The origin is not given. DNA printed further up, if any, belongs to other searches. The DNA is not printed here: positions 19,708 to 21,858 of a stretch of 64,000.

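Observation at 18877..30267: Complete chemosensory operon translationally coupled to a class III cyclase and to OppF, among dispersed Opp genes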

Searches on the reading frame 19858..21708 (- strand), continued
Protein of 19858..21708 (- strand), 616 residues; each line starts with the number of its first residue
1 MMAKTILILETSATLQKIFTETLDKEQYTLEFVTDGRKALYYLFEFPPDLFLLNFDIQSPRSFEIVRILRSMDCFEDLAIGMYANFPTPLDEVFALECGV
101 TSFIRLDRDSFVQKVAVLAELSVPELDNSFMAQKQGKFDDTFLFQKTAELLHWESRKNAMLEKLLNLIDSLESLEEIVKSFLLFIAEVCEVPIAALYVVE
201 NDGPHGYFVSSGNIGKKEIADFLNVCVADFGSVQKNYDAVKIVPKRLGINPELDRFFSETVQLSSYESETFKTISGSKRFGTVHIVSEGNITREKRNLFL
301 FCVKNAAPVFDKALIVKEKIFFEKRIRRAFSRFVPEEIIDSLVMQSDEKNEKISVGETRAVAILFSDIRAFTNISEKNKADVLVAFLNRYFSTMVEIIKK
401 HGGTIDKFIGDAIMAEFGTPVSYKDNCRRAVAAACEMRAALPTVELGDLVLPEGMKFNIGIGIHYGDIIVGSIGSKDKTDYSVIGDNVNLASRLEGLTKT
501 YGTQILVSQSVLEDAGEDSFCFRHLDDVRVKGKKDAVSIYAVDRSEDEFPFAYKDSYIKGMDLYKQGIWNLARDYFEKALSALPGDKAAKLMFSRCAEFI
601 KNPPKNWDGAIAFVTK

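Call 33: search_protein_families(library=pfam, proteins=[L015:3198-5486:+, L015:5483-7381:+, L015:7510-7974:-, L012:139-528:+, L012:518-2671:+, L012:2668-4524:+, L012:4598-5734:+, L012:5835-6881:+, L014:3648-5837:+, L014:5818-7683:+], max_evalue=0.001)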
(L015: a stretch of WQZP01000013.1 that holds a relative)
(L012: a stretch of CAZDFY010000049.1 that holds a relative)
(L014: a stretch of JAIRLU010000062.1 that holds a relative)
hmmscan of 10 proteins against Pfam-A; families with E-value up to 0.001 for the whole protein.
L015:3198-5486:+ (762 aa): 4 families
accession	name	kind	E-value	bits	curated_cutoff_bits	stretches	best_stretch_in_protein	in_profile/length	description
PF00072.30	Response_reg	-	1.9e-25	89.6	30.2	1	642-754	1-110/111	Response regulator receiver domain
PF02518.31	HATPase_c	-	1.7e-17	64.3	26.4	1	342-484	5-110/111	Histidine kinase-, DNA gyrase B-, and HSP90-like ATPase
PF01627.28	Hpt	-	9.4e-13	48.7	24.6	1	9-99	3-82/84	Hpt domain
PF01584.24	CheW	-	2.5e-10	40.6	23.5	1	495-619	7-136/138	CheW-like domain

L015:5483-7381:+ (632 aa): 3 families
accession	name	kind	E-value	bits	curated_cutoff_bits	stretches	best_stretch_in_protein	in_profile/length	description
PF00211.25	Guanylate_cyc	-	3.3e-29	102.2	21.9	1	352-530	4-176/183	Adenylate and Guanylate cyclase catalytic domain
PF00072.30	Response_reg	-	1.2e-15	58.1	30.2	1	8-110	1-101/111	Response regulator receiver domain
PF00515.34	TPR_1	-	0.00027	21.1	27.8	1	572-601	5-34/34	Tetratricopeptide repeat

L015:7510-7974:- (154 aa): 1 family
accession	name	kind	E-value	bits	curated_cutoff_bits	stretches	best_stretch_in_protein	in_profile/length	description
PF00588.24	SpoU_methylase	-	7.6e-38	130.3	29.7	1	3-142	2-142/142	SpoU rRNA Methylase family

L012:139-528:+ (129 aa): 0 families

L012:518-2671:+ (717 aa): 5 families
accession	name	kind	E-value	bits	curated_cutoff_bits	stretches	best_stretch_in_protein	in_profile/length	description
PF00072.30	Response_reg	-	9.1e-26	90.6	30.2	1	594-705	1-109/111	Response regulator receiver domain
PF02518.31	HATPase_c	-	5.4e-19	69.1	26.4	1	297-436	4-110/111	Histidine kinase-, DNA gyrase B-, and HSP90-like ATPase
PF01584.24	CheW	-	6.4e-12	45.7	23.5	1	443-570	3-135/138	CheW-like domain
PF01627.28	Hpt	-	4e-11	43.5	24.6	1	11-78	5-61/84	Hpt domain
PF16752.10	TBCC_N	-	0.0001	23.1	27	0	131-205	34-107/115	Tubulin-specific chaperone C N-terminal domain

L012:2668-4524:+ (618 aa): 3 families
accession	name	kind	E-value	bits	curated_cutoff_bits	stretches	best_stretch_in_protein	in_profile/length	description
PF00211.25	Guanylate_cyc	-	4.9e-28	98.4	21.9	1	362-541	5-178/183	Adenylate and Guanylate cyclase catalytic domain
PF00072.30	Response_reg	-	2.1e-08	34.7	30.2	1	12-102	9-97/111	Response regulator receiver domain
PF13174.12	TPR_6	-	2.9e-05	24.9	26.3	1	559-587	4-32/33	Tetratricopeptide repeat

L012:4598-5734:+ (378 aa): 1 family
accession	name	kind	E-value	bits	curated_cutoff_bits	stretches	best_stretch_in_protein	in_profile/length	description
PF07690.21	MFS_1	-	7.8e-15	55.1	33.4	1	15-324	5-331/347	Major Facilitator Superfamily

L012:5835-6881:+ (348 aa): 2 families
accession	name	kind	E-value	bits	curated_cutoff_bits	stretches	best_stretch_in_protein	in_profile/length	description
PF07366.18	SnoaL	-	8.7e-11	42.2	28.4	1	90-148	67-125/126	SnoaL-like polyketide cyclase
PF12680.13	SnoaL_2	-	2.2e-05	25.4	27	0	18-135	4-101/102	SnoaL-like domain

L014:3648-5837:+ (729 aa): 4 families
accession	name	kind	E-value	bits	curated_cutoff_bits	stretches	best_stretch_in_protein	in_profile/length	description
PF00072.30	Response_reg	-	3.2e-28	98.6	30.2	1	608-720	1-110/111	Response regulator receiver domain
PF02518.31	HATPase_c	-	1e-17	65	26.4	1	313-449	7-110/111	Histidine kinase-, DNA gyrase B-, and HSP90-like ATPase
PF01627.28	Hpt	-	1.5e-11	44.8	24.6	1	8-100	2-76/84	Hpt domain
PF01584.24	CheW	-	2.4e-07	30.9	23.5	1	458-584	5-135/138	CheW-like domain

L014:5818-7683:+ (621 aa): 2 families
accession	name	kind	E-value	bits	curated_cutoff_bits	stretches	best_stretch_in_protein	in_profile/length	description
PF00211.25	Guanylate_cyc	-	1.5e-28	100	21.9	1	364-543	3-176/183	Adenylate and Guanylate cyclase catalytic domain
PF00072.30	Response_reg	-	2.9e-16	60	30.2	1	21-123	1-101/111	Response regulator receiver domain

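Call 35: search_solved_structures(query=A1, max_evalue=0.01)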
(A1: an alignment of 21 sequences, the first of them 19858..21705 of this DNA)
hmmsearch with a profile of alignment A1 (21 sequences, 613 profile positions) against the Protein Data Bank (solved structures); distinct sequences matched with E-value up to 0.01: 385 (the best 60 are shown).
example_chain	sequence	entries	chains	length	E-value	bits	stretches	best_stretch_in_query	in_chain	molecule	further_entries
6fht_A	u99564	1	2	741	2.9e-61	211.2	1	325-540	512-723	Bacteriophytochrome,Adenylate cyclase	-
2w01_A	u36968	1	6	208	1.4e-56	195.7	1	352-540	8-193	ADENYLATE CYCLASE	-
3r5g_A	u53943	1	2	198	1.5e-48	169.2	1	356-542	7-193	CyaB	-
5x4t_A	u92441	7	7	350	2.1e-45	158.8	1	361-544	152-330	Photoactivated adenylyl cyclase | Family 3 adenylate cyclase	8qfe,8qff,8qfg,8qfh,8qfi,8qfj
9f1z_A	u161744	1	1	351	2.1e-45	158.8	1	361-544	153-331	Family 3 adenylate cyclase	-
5x4u_A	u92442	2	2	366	2.4e-45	158.6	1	361-544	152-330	Photoactivated adenylyl cyclase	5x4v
4yus_A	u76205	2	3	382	2.6e-45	158.5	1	361-544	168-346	Family 3 adenylate cyclase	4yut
9f1w_A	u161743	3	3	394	2.9e-45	158.3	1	361-544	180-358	Family 3 adenylate cyclase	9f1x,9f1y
5mbj_A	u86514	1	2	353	2.5e-41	145.3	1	318-547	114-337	Beta subunit of photoactivated adenylyl cyclase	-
5m27_A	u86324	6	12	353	3e-41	145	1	319-547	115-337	Beta subunit of photoactivated adenylyl cyclase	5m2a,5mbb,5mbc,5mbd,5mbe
5mbk_A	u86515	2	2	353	3e-41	145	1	319-547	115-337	Beta subunit of photoactivated adenylyl cyclase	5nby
5mbh_A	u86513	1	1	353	1.4e-40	142.9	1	319-547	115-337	Beta subunit of photoactivated adenylyl cyclase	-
5mbg_A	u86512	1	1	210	2.6e-40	142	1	361-547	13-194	Beta subunit of photoactivated adenylyl cyclase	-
1wc0_A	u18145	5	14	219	4.1e-38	134.7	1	354-518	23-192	ADENYLATE CYCLASE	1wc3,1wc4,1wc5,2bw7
1wc1_A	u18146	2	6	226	6.7e-38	134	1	355-518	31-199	ADENYLATE CYCLASE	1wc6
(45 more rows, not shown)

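Call 49: predict_structure(alignment_id=A3)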
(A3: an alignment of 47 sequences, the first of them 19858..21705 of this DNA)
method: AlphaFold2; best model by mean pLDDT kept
length: 615 residues; sequences in the alignment: 47
mean_pLDDT: 72.1   pTM: 0.49
mean pLDDT of the five models: 72.1, 71.7, 70.8, 69.7, 69.2
residues with pLDDT >= 90: 80; 70-90: 301; 50-70: 132; < 50: 102
segments of 3 or more residues with pLDDT < 50: 327-369, 401-423, 457-480, 608-615
pLDDT, mean of each block of 10 residues (from residue 1): 87 89 88 88 88 86 89 88 82 86 83 84 78 80 84 85 84 88 91 85 86 86 89 67 86 74 84 76 87 87 86 66 47 43 38 24 36 56 58 59 39 33 54 65 69 51 41 44 57 63 70 69 75 73 76 88 83 93 84 86 57 29
secondary structure, 60 per line:
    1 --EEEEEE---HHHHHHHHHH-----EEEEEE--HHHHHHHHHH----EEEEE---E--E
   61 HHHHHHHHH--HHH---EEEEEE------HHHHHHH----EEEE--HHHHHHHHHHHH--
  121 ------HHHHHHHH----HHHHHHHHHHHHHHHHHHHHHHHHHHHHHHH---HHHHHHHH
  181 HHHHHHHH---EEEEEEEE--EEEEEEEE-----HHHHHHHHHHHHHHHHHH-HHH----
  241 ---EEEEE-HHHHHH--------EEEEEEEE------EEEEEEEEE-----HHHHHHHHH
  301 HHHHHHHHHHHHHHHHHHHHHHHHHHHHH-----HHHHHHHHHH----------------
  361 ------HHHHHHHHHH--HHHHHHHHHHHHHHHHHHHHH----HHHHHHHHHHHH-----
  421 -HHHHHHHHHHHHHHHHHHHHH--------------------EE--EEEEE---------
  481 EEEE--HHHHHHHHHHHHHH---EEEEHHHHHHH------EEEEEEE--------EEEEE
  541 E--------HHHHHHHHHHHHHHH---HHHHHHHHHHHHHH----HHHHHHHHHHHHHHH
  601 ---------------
elements in order: E3-8 H12-21 E27-32 H35-44 E49-53 H61-69 E78-83 H90-96 E101-104 H107-118 H127-134 H139-169 H173-188 E192-199 E202-209 H215-232 E244-248 H250-255 E264-271 E278-286 H292-329 H335-344 H367-376 H379-399 H404-415 H422-442 E467-471 E481-484 H487-500 E504-507 H508-514 E521-527 E536-541 H550-564 H568-581 H586-600

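Call 55: fold_search(model_id=the predicted structure, library=pdb)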
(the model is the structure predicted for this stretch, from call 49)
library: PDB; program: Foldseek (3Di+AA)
matches with E <= 10: 1462; with E <= 0.001: 396
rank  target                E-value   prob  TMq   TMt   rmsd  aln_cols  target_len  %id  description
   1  6ob8_A                2.5e-09  1.00  0.20  0.36  14.3       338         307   11  Crystal structure of a dual sensor histidine kinase in green light illuminated state (released 2019-09-18)
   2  6oap_B                6.0e-09  1.00  0.20  0.36  14.7       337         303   12  Crystal structure of a dual sensor histidine kinase in the green-light absorbing Pg state (released 2019-09-18)
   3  6oap_A                1.2e-08  1.00  0.20  0.36  14.2       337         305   12  Crystal structure of a dual sensor histidine kinase in the green-light absorbing Pg state (released 2019-09-18)
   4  6oaq_B                1.3e-08  1.00  0.20  0.38  14.9       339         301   11  Crystal structure of a dual sensor histidine kinase in BeF3- bound state (released 2019-09-18)
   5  6oaq_A                1.5e-08  1.00  0.18  0.36  13.2       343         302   12  Crystal structure of a dual sensor histidine kinase in BeF3- bound state (released 2019-09-18)
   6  6ob8_B                2.8e-08  1.00  0.20  0.35  14.9       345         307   11  Crystal structure of a dual sensor histidine kinase in green light illuminated state (released 2019-09-18)
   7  3i5a                  2.2e-07  1.00  0.18  0.34  22.8       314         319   12  Crystal structure of full-length WpsR from Pseudomonas syringae (released 2009-08-18)
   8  1jlk_B                2.5e-07  1.00  0.19  0.75   2.8       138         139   17  Crystal structure of the Mn(2+)-bound form of response regulator Rcp1 (released 2002-03-13)
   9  3bre_B                3.6e-07  1.00  0.18  0.32  23.0       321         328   13  Crystal Structure of P.aeruginosa PA3702 (released 2008-04-01)
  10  1i3c_B                5.0e-07  1.00  0.19  0.76   2.7       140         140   18  RESPONSE REGULATOR FOR CYANOBACTERIAL PHYTOCHROME, RCP1 (released 2002-03-06)
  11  1k68_A                6.5e-07  1.00  0.19  0.79   2.2       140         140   17  Crystal Structure of the Phosphorylated Cyanobacterial Phytochrome Response Regulator RcpA (released 2003-12-16)
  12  3bre_A                7.2e-07  1.00  0.18  0.32  23.1       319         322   13  Crystal Structure of P.aeruginosa PA3702 (released 2008-04-01)
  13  6fht_A                8.9e-07  1.00  0.20  0.18  15.6       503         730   17  Crystal structure of an artificial phytochrome regulated adenylate/guanylate cyclase in its dark adapted Pr form (released 2018-04-18)
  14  1k66_A                1.1e-06  1.00  0.19  0.70   3.2       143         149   17  Crystal Structure of the Cyanobacterial Phytochrome Response Regulator, RcpB (released 2003-12-16)
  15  6fht_B                1.3e-06  1.00  0.22  0.19  18.2       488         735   20  Crystal structure of an artificial phytochrome regulated adenylate/guanylate cyclase in its dark adapted Pr form (released 2018-04-18)
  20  2i6f_A                2.9e-06  1.00  0.18  0.77   3.9       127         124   24  Receiver domain from Myxococcus xanthus social motility protein FrzS (released 2007-03-13)
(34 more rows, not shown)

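Call 66: search_protein_families(library=ncbifam, proteins=[window:19858-21708:-], max_evalue=0.00001)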
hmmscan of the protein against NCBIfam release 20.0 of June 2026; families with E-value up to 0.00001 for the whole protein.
window:19858-21708:- (616 aa): 2 families
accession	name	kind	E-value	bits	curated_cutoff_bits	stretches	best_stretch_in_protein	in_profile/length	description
TIGR03903.1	TOMM_kin_cyc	equivalog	2.3e-09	35.7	705.75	1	356-510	283-431/1267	TOMM system kinase/cyclase fusion protein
TIGR02154.1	PhoB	equivalog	6.4e-08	32.2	296.2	1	2-104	1-103/226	phosphate regulon transcriptional regulator PhoB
